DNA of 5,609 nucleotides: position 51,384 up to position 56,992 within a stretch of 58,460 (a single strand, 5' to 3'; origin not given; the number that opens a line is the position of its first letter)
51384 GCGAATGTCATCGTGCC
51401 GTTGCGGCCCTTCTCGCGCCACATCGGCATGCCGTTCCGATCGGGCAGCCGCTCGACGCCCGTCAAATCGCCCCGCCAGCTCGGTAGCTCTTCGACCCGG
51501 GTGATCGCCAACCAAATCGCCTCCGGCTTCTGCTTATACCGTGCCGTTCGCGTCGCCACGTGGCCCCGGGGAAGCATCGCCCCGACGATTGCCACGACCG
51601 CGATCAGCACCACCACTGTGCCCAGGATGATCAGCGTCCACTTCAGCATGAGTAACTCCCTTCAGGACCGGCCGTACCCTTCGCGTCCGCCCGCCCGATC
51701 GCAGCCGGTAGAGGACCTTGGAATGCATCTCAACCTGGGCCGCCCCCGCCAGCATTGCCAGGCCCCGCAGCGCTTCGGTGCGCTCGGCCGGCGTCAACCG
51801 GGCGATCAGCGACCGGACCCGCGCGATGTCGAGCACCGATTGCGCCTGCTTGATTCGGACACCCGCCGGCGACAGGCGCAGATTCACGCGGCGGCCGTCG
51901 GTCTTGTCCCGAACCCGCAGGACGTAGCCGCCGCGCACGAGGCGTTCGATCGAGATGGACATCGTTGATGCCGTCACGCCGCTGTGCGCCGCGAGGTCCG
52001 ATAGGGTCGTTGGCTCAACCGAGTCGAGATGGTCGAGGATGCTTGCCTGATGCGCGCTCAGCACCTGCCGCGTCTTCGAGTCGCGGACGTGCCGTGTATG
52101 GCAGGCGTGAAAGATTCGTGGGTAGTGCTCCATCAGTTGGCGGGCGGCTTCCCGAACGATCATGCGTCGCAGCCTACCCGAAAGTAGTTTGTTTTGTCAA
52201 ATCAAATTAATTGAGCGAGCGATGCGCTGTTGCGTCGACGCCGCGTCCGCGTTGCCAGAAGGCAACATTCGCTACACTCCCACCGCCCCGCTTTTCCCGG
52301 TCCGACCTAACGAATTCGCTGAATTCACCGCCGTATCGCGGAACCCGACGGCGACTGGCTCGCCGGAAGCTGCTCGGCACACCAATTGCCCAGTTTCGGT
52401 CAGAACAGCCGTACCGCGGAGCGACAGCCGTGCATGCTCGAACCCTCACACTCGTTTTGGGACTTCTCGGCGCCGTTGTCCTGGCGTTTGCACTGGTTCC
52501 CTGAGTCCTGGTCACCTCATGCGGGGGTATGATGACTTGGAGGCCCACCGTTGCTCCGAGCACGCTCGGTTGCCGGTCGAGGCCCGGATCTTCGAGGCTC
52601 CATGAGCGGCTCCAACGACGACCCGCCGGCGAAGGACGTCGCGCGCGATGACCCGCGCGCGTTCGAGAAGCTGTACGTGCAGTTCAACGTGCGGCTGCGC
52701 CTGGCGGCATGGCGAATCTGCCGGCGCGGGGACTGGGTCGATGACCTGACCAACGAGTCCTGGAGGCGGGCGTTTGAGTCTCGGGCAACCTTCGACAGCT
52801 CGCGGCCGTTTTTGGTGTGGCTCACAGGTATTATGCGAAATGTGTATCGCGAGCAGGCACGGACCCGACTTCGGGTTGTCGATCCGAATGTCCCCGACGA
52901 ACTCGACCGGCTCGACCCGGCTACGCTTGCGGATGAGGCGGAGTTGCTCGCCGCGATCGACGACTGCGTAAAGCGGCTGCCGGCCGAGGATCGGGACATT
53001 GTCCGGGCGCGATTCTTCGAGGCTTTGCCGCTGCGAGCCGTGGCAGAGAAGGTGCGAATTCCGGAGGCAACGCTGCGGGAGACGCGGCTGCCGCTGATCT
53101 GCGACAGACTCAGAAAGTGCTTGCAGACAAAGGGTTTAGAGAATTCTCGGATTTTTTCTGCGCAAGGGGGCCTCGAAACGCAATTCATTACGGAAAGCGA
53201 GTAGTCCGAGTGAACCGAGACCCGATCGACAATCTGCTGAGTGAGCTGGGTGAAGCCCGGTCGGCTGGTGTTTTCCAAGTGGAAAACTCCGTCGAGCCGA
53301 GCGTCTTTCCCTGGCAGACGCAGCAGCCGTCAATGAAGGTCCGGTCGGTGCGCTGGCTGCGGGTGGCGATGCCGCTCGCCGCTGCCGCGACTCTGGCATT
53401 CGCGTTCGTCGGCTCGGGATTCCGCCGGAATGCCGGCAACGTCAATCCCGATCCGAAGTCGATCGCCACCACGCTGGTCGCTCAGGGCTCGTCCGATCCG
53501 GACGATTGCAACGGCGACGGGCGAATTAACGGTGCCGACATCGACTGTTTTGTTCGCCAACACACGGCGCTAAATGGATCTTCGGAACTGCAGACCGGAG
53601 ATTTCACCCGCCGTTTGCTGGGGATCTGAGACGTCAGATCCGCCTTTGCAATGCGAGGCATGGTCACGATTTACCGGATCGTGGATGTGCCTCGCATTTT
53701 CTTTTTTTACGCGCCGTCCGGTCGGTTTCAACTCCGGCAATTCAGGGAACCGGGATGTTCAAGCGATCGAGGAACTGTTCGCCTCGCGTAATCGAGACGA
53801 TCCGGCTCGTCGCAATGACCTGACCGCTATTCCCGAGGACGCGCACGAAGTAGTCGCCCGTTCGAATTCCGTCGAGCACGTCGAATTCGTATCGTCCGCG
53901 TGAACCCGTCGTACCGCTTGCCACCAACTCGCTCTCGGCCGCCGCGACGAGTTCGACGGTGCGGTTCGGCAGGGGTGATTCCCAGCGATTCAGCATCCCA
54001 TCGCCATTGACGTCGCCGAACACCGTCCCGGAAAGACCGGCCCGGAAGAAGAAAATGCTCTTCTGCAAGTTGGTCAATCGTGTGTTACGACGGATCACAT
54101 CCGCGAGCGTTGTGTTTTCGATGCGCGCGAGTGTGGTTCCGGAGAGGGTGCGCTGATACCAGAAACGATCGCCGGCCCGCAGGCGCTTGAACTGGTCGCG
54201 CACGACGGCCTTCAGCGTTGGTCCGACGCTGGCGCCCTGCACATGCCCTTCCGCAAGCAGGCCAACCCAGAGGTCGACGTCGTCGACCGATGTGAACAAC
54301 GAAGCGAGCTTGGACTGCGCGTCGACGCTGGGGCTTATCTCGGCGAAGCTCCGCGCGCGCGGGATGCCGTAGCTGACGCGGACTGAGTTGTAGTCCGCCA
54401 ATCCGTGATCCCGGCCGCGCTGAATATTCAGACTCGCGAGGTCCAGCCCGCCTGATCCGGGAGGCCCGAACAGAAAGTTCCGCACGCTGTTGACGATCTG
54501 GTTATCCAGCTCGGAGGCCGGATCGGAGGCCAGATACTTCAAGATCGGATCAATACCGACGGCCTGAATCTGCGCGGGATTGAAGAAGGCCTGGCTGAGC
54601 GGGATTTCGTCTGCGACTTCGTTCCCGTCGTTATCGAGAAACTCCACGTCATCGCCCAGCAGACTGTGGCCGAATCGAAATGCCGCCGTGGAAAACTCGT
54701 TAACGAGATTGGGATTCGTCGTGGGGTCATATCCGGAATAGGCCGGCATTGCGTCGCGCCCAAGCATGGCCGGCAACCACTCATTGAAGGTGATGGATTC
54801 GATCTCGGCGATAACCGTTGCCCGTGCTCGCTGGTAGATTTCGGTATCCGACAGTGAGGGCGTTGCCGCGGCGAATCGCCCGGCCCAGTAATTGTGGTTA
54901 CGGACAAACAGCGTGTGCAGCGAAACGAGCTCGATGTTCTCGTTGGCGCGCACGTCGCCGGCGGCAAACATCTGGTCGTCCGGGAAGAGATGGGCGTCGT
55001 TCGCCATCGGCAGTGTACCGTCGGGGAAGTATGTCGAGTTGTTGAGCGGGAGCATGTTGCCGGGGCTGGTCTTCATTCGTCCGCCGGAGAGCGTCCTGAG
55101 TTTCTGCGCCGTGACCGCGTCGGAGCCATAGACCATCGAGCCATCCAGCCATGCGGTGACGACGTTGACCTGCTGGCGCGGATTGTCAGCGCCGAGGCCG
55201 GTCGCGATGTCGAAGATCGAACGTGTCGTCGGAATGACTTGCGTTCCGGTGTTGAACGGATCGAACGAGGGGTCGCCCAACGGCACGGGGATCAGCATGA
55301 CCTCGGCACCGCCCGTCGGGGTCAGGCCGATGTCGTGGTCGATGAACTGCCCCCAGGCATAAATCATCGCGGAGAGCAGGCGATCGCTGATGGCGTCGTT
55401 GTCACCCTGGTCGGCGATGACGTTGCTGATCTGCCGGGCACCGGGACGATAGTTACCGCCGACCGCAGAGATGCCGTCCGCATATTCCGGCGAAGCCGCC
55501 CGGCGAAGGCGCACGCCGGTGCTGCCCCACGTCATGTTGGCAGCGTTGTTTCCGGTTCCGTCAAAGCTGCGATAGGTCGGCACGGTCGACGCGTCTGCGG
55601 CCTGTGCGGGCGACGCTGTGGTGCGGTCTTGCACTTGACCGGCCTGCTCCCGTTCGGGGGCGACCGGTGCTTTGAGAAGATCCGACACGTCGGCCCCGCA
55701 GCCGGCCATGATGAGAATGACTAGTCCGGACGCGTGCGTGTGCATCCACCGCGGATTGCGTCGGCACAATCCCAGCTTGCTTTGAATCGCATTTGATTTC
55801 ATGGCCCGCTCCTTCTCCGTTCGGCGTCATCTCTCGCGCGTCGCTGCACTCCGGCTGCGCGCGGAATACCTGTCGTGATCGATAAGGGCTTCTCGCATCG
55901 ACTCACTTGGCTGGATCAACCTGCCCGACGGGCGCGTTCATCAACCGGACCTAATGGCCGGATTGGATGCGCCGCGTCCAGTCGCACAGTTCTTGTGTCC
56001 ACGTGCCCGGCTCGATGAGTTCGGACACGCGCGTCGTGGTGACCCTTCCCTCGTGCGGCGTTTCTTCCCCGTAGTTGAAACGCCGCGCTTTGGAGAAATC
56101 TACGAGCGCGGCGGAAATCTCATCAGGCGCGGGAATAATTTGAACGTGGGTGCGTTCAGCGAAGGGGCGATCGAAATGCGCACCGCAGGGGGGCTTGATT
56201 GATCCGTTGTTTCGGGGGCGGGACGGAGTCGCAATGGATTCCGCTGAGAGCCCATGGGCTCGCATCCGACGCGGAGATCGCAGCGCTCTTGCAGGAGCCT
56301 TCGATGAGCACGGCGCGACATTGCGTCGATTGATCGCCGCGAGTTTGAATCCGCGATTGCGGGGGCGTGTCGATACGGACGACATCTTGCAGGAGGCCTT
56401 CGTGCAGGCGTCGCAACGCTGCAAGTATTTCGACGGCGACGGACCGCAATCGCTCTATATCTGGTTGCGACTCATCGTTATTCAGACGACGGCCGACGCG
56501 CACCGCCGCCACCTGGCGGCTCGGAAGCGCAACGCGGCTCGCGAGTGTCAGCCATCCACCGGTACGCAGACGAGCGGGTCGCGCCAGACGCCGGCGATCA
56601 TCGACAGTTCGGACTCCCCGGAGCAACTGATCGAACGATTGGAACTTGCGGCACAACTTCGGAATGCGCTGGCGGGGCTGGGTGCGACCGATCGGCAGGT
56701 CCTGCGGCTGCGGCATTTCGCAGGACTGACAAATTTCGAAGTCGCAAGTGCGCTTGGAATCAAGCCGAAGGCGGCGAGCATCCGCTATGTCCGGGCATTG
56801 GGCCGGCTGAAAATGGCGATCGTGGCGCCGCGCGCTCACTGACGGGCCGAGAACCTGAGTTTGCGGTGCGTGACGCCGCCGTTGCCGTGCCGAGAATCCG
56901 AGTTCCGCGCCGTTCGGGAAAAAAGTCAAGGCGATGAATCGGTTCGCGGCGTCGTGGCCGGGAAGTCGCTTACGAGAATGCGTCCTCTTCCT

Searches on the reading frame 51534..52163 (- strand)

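Call 41: search_protein_families(library=pfam, proteins=[window:51534-52163:-], max_evalue=0.001)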
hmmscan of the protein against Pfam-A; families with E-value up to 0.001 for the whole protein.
window:51534-52163:- (209 aa): 5 families
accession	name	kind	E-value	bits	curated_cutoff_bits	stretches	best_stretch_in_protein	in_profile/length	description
PF12802.13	MarR_2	-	8.3e-11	42.3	27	1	35-92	3-61/61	MarR family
PF13463.12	HTH_27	-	3.8e-09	37.1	22.2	1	35-101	1-68/68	Winged helix DNA-binding domain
PF01047.28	MarR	-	4e-09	36.7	24.6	1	35-93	1-59/59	MarR family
PF22381.2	Staph_reg_Sar_Rot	-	0.00016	22.2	27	1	34-105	11-82/85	Transcriptional regulator SarA/Rot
PF09339.16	HTH_IclR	-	0.00064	19.9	22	1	41-83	7-50/52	IclR helix-turn-helix domain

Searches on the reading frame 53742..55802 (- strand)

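Call 19: search_protein_families(library=pfam, proteins=[window:53742-55802:-], max_evalue=0.001)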
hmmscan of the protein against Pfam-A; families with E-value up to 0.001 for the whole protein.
window:53742-55802:- (686 aa): 2 families
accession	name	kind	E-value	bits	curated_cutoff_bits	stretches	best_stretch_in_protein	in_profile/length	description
PF03098.20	An_peroxidase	-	1e-153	513.2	25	1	77-584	1-530/530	Animal haem peroxidase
PF17210.9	SdrD_B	-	6.4e-07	30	29.7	1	592-665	5-74/112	SdrD B-like domain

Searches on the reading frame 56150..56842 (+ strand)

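Call 41: search_protein_families(library=pfam, proteins=[window:56150-56842:+], max_evalue=0.001)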
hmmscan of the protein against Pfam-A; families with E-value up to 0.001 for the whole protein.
window:56150-56842:+ (230 aa): 4 families
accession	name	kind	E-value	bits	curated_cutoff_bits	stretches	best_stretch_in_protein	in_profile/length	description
PF07638.17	Sigma70_ECF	-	1.8e-08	35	21.1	1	38-210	10-169/185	ECF sigma factor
PF08281.18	Sigma70_r4_2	-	1.8e-07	31.1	25.7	1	169-220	3-54/54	Sigma-70, region 4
PF04545.22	Sigma70_r4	-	4.8e-07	29.6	24.1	1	173-221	1-49/50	Sigma-70, region 4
PF04542.20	Sigma70_r2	-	1e-05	25.6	24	1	60-121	7-68/71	Sigma-70 region 2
